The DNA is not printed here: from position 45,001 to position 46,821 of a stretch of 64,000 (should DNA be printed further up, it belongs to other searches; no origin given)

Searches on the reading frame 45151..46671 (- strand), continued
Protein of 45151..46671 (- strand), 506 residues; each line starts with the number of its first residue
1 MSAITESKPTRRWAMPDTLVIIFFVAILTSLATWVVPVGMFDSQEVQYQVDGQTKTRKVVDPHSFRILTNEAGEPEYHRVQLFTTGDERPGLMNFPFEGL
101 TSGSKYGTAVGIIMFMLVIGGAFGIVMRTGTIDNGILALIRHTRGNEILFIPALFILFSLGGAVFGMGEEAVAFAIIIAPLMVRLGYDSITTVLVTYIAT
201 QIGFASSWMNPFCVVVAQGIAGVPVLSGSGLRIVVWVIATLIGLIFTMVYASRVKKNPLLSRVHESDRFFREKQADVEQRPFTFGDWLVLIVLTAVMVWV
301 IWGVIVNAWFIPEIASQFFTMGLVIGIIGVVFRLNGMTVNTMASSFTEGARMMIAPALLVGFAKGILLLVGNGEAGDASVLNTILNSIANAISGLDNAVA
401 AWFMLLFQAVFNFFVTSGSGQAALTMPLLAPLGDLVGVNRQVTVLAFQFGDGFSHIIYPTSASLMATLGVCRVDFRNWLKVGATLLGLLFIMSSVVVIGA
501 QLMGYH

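Call 33: find_encoding_contigs(protein=P0067, flank=6000, max_places=1)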
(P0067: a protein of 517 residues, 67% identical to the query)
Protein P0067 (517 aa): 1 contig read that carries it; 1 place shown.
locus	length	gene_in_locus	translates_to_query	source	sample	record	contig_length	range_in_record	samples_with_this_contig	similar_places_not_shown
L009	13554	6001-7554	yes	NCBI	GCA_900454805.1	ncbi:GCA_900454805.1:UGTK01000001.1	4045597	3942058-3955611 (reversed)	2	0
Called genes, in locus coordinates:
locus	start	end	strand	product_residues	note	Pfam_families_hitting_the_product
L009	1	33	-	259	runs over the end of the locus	PF02463:SMC_N (weak), PF00005:ABC_tran, PF13304:AAA_21 (faint)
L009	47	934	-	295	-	PF00528:BPD_transp_1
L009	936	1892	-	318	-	PF00528:BPD_transp_1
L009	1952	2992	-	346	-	PF12849:PBP_like_2, PF12727:PBP_like (weak)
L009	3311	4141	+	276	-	-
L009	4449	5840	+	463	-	PF18127:NAMPT_N, PF04095:NAPRTase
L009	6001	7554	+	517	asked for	PF03606:DcuC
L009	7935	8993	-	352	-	PF01467:CTP_transf_like, PF00293:NUDIX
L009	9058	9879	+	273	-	PF00293:NUDIX, PF21906:WHD_NrtR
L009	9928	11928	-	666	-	PF02028:BCCT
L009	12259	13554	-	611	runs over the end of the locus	PF13522:GATase_6, PF13537:GATase_7, PF01380:SIS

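Call 34: find_encoding_contigs(protein=P0097, flank=6000, max_places=1)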
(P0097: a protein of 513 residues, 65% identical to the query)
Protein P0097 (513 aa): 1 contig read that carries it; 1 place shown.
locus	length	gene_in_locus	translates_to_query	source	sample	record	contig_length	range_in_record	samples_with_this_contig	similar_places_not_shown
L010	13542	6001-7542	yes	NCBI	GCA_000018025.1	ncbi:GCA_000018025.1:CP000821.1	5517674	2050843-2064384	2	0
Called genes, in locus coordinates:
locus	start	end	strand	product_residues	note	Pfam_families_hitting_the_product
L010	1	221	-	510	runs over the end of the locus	PF11840:DUF3360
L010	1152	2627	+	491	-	PF01226:Form_Nir_trans, PF00571:CBS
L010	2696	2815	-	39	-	-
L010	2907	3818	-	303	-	PF00126:HTH_1, PF03466:LysR_substrate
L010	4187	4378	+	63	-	-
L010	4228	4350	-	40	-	-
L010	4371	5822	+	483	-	PF00474:SSF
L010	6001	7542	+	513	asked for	PF03606:DcuC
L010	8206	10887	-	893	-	PF07715:Plug, PF00593:TonB_dep_Rec_b-barrel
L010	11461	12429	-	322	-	PF03595:SLAC1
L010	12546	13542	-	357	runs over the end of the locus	PF21212:Dimerisation2-like_dom, PF00891:Methyltransf_2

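Call 38: find_encoding_contigs(protein=P0003, flank=3000, max_places=1)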
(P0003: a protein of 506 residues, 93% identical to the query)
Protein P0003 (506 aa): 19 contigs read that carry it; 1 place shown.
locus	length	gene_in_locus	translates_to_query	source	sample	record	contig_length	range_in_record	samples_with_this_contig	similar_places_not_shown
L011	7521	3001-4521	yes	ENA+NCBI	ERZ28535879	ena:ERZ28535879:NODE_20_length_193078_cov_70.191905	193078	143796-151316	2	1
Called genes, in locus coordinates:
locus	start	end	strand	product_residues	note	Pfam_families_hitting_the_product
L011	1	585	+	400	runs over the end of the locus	PF00871:Acetate_kinase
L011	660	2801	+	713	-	PF13500:AAA_26, PF07085:DRTGG, PF01515:PTA_PTB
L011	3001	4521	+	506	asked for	PF03606:DcuC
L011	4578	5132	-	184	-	PF00293:NUDIX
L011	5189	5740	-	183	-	PF00149:Metallophos, PF12850:Metallophos_2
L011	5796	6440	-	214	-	PF02798:GST_N, PF13417:GST_N_3, PF13409:GST_N_2, PF14834:GST_C_4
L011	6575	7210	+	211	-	PF02798:GST_N, PF13417:GST_N_3, PF13409:GST_N_2, PF00043:GST_C, PF14497:GST_C_3 (weak), PF13410:GST_C_2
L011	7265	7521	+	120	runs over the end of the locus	PF02152:FolB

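Call 43: search_protein_representatives(protein=window:45151-46671:-)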
Query: 506 residues. Proteins with E-value up to 0.001 (for the whole library): 3659; up to 1e-10: 2107; up to 1e-30: 587. The best 150 are listed.
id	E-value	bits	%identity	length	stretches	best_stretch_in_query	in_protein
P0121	2.1e-197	673.1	62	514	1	10-505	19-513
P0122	4.4e-181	619.2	99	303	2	15-178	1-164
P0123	3.8e-175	599.6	91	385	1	1-292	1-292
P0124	1.2e-161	555.1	95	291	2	360-506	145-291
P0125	2.6e-148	511.1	51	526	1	3-505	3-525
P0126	3.0e-146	504.3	51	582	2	81-504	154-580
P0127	6.4e-143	493.4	50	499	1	13-498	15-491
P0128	1.0e-141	489.4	51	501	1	10-504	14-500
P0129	2.9e-133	461.5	51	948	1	17-504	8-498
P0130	1.8e-125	435.8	44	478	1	32-505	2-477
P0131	9.7e-122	423.5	45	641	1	18-495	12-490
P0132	1.8e-120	419.3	48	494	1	1-497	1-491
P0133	7.7e-120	417.2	47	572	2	89-504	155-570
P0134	6.1e-117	407.7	42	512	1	12-498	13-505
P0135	7.6e-117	407.4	45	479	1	5-505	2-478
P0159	7.3e-81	288.7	38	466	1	15-498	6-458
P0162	4.5e-79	282.8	39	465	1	17-502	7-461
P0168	1.6e-75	271.1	40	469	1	13-498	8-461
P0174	1.1e-73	265.1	38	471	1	9-505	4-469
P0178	2.2e-70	254.1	35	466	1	13-505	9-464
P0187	3.0e-68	247.1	36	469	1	13-491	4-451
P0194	1.5e-66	241.5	34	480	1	3-485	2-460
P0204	7.3e-63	229.3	32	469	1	6-496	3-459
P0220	7.6e-61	222.7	32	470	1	5-505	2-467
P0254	4.3e-56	207.0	31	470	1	11-505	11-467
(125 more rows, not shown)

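Call 49: find_related_loci(query=A4, collection=genome_contigs, flank=6000)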
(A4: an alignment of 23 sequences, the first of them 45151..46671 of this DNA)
Query A4 (506 aa) in genome_contigs; peptide patterns used: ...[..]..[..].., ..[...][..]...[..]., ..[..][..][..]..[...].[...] (x = any residue, [..] = any of these).
600 stretches matched a pattern (row limit reached: there are more); 598 encode a relative of the query (tblastn E <= 1e-3); the best 80 are kept; 80 distinct loci.
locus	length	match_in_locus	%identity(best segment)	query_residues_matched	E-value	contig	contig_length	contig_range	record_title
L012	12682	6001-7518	99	1-506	0e+0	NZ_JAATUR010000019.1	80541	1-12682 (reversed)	Escherichia coli strain SCPM-O-B-8794 19length=80541, whole genome shotgun sequence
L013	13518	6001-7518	98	1-506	0e+0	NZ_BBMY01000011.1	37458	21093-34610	Escherichia albertii NBRC 107761 = DSM 17582 strain NBRC 107761, whole genome shotgun sequence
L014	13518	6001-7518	93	1-506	0e+0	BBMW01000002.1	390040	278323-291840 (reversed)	Citrobacter werkmanii NBRC 105721 DNA, contig: CIWKM02, whole genome shotgun sequence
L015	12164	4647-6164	92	1-506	0e+0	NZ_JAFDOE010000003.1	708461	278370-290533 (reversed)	Citrobacter sp. FP75 contig3, whole genome shotgun sequence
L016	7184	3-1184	93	113-506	0e+0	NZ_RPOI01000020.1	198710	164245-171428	Citrobacter youngae strain CCUG 30791 citrobacter_youngae_CCUG30791T_0000020, whole genome shotgun sequence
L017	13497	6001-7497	64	6-505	0e+0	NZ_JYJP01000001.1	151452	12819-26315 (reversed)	Vibrio mexicanus strain CAIM 1540 contig00001, whole genome shotgun sequence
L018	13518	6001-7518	90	1-506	0e+0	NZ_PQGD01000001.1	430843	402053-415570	Superficieibacter electus strain BP-1 NODE_1_length_430843_cov_33.6378, whole genome shotgun sequence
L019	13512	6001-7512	62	2-505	0e+0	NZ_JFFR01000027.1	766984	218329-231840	Vibrio fortis strain Dalian14 scaffold37, whole genome shotgun sequence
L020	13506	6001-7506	61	6-505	0e+0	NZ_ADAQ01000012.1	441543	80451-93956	Grimontia hollisae CIP 101886 VHA.Contig66, whole genome shotgun sequence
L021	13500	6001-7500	64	2-506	0e+0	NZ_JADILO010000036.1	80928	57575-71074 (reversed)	Vibrio fluminensis strain A621 scaffold_35, whole genome shotgun sequence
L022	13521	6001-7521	63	5-506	0e+0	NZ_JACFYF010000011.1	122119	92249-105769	Vibrio marinisediminis strain 404 NODE_11_length_122119_cov_133.921436, whole genome shotgun sequence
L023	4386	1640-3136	61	5-506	0e+0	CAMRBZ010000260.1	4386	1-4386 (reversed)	MAG TPA_asm: uncultured Enterovibrio sp. isolate ERR3140015_bin.3_metaWRAP_v1.3_MAG genome assembly, contig: ERZ4740383.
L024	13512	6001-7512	65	3-506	0e+0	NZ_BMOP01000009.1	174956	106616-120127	Shewanella xiamenensis strain JCM 16212 sequence09, whole genome shotgun sequence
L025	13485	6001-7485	66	12-506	0e+0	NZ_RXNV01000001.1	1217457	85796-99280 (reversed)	Shewanella atlantica strain HAW-EB5 NODE_1_length_1217457_cov_66.175363, whole genome shotgun sequence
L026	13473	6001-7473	64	15-505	0e+0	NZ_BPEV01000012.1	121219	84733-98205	Shewanella sp. KT0246 sequence012, whole genome shotgun sequence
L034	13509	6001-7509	52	4-506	3e-173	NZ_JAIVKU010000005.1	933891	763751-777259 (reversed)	Pseudalkalibacillus hwajinpoensis strain SaN0-1 SaN0-1_ctg005, whole genome shotgun sequence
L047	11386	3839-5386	50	8-506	2e-162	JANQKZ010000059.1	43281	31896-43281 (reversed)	MAG: Opitutales bacterium isolate PL25a_bin.31 k99_1948626, whole genome shotgun sequence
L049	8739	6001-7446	52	6-495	1e-158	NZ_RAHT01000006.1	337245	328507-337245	Ningiella ruwaisensis strain B66 SG035.S35_00006, whole genome shotgun sequence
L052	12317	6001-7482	49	10-505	2e-157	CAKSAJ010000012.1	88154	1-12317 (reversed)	MAG: uncultured Schaedlerella sp. isolate REFINED_METABAT215_TOP10_CONTIGS_1500_ASSEMBLY_K77_MERGED__Hadza_PheChl_Fiber-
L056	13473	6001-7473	50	4-506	2e-156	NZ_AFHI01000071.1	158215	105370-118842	Rheinheimera sp. A13L DRAFT__contig00008, whole genome shotgun sequence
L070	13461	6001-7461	48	10-505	9e-146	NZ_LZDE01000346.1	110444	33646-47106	Microbulbifer mangrovi strain DD-13 1268, whole genome shotgun sequence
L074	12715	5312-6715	48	1-480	2e-144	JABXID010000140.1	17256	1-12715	MAG: Gammaproteobacteria bacterium isolate HF-Dia12 c_000000004591, whole genome shotgun sequence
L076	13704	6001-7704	43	6-504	1e-142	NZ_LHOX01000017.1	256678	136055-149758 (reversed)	Enterococcus sp. RIT-PI-f contig_4, whole genome shotgun sequence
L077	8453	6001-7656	44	7-504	7e-142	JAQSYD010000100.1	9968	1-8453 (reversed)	MAG: Clostridia bacterium isolate L_E1_T20_A_bin.75 scaffold_11162, whole genome shotgun sequence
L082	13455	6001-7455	53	14-506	3e-157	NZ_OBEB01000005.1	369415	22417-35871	Arsukibacterium tuosuense strain CGMCC 1.12461, whole genome shotgun sequence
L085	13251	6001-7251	52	91-506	3e-138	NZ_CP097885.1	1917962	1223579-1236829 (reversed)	Peptoniphilus genitalis strain SAHP1 chromosome, complete genome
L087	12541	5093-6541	50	11-506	2e-137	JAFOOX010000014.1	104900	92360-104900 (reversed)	MAG: Gammaproteobacteria bacterium isolate RGIG665 Dairy_cattle_Jejunum-6__c66, whole genome shotgun sequence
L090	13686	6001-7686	53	5-497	8e-137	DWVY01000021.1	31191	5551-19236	MAG TPA_asm: Candidatus Mediterraneibacter faecavium isolate CHK196-7946 CHK196__C58191_L31191_SAMEA5754840, whole genom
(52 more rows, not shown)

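Call 54: predict_structure(alignment_id=A3)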
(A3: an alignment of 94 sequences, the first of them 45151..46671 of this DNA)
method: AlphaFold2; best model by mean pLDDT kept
length: 506 residues; sequences in the alignment: 94
mean_pLDDT: 90.7   pTM: 0.88
mean pLDDT of the five models: 90.7, 90.4, 90.1, 90.1, 89.3
residues with pLDDT >= 90: 330; 70-90: 161; 50-70: 9; < 50: 6
segments of 3 or more residues with pLDDT < 50: 1-4
pLDDT, mean of each block of 10 residues (from residue 1): 47 76 90 96 87 83 93 96 83 94 83 90 95 89 89 97 89 91 96 98 96 86 91 98 98 97 95 86 96 93 85 93 98 97 97 85 87 86 89 94 97 84 83 91 98 94 89 94 98 98 94
secondary structure, 60 per line:
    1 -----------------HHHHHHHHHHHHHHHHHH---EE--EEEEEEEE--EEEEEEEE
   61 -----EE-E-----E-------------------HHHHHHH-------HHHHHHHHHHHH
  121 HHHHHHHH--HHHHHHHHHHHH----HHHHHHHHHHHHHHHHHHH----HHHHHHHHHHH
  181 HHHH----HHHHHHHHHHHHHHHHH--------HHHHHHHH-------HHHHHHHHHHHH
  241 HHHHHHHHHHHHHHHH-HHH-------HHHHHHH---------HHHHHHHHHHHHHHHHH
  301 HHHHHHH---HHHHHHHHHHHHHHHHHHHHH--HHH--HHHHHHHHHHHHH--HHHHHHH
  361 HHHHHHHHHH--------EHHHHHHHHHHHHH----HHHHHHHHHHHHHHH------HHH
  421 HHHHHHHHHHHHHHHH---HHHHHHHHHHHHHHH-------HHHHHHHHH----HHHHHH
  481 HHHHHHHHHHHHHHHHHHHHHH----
elements in order: H18-35 E43-50 E53-60 H95-101 H109-128 H131-142 H147-165 H170-184 H189-205 H214-221 H229-256 H268-274 H284-307 H311-331 H339-351 H354-370 H380-392 H397-411 H418-436 H440-454 H462-470 H475-502

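Call 56: search_protein_families(library=pfam, alignment_id=A5, max_evalue=0.00001)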
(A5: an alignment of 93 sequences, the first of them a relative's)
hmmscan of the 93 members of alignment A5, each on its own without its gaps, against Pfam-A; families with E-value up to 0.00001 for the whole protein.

A. member 1, L017:7620-8621:+ (333 aa): 1 family
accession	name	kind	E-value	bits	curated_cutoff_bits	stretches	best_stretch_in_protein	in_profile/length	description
PF24827.1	AstE_AspA_cat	-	1.8e-44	152.1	25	1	57-242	1-190/192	Succinylglutamate desuccinylase/Aspartoacylase catalytic domain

B. families by the number of members that match (of 93 scanned): 50 families (the first 25 are shown)
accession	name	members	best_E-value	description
PF07969.17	Amidohydro_3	28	1.4e-21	Amidohydrolase family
PF01979.26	Amidohydro_1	28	8.1e-21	Amidohydrolase family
PF24827.1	AstE_AspA_cat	6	8.5e-45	Succinylglutamate desuccinylase/Aspartoacylase catalytic domain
PF00593.30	TonB_dep_Rec_b-barrel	4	8.4e-42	TonB dependent receptor-like, beta-barrel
PF07715.20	Plug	4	1.6e-23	TonB-dependent Receptor Plug Domain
PF03063.25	Prismane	1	2.9e-144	Prismane/CO dehydrogenase family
PF03180.19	Lipoprotein_9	1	1.7e-103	NlpA lipoprotein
PF10609.15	ParA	1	4.1e-90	NUBPL iron-transfer P-loop NTPase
PF00579.31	tRNA-synt_1b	1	8.6e-79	tRNA synthetases class I (W and Y)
PF03466.25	LysR_substrate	1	2.4e-54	LysR substrate binding domain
PF00251.26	Glyco_hydro_32N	1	3.1e-53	Glycosyl hydrolases family 32 N-terminal domain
PF00334.24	NDK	1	4.1e-51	Nucleoside diphosphate kinase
PF00128.31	Alpha-amylase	1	1.4e-48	Alpha amylase, catalytic domain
PF09351.15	DUF1993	1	1.4e-47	Domain of unknown function (DUF1993)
PF00248.27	Aldo_ket_red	1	1.6e-45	Aldo/keto reductase family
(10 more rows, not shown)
